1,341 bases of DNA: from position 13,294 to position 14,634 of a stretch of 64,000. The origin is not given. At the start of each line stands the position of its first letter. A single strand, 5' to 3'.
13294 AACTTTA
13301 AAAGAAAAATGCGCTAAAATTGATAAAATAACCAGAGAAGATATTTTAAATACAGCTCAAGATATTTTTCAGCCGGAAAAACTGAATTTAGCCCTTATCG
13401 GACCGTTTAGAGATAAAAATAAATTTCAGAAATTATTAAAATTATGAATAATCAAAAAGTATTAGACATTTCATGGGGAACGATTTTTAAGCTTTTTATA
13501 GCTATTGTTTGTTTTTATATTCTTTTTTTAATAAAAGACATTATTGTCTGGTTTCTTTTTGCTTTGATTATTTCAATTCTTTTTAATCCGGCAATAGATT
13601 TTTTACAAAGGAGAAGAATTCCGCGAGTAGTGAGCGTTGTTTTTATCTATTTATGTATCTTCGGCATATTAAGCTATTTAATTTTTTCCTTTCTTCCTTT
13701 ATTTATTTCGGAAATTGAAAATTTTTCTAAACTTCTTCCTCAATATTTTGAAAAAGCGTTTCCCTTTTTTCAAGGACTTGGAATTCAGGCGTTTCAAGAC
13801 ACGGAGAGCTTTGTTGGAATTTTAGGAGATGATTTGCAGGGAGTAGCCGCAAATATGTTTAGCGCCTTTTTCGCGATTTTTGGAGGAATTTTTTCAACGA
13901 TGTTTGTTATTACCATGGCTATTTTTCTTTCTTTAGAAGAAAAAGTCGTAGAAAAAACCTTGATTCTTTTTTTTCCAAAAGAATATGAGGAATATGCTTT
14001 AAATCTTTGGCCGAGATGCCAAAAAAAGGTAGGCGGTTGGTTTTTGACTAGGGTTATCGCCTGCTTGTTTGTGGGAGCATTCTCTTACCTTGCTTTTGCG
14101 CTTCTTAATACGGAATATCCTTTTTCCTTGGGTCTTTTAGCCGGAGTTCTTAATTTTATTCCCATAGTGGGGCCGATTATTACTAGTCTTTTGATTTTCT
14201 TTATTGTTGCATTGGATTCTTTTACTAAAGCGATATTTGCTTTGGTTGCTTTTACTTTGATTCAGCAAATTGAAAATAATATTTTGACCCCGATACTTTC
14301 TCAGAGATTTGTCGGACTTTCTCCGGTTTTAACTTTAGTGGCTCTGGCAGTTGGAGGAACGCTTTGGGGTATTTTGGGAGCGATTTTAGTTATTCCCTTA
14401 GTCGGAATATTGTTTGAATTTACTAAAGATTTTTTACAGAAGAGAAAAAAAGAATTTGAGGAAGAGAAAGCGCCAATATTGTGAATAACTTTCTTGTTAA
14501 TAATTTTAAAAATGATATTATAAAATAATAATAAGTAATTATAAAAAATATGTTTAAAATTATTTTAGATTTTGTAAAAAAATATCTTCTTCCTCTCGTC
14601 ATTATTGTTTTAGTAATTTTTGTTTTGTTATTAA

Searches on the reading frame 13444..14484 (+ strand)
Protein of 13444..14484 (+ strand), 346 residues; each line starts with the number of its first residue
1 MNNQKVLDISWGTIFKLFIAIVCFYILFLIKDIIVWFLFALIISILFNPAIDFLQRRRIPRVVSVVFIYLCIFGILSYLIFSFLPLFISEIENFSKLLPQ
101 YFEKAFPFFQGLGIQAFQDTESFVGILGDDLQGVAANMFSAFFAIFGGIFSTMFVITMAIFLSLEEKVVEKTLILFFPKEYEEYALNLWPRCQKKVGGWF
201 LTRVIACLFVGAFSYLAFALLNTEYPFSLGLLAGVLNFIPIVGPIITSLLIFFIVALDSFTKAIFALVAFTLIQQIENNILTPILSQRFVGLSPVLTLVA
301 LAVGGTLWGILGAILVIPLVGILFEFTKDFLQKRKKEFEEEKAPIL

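Call 59: search_protein_families(library=pfam, proteins=[window:13444-14484:+], max_evalue=0.0001)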
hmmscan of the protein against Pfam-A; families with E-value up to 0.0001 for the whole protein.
window:13444-14484:+ (346 aa): 1 family
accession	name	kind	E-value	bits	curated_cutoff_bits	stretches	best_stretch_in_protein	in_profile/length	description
PF01594.21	AI-2E_transport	-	1.5e-55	189.2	34.3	1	17-329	5-325/327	AI-2E family transporter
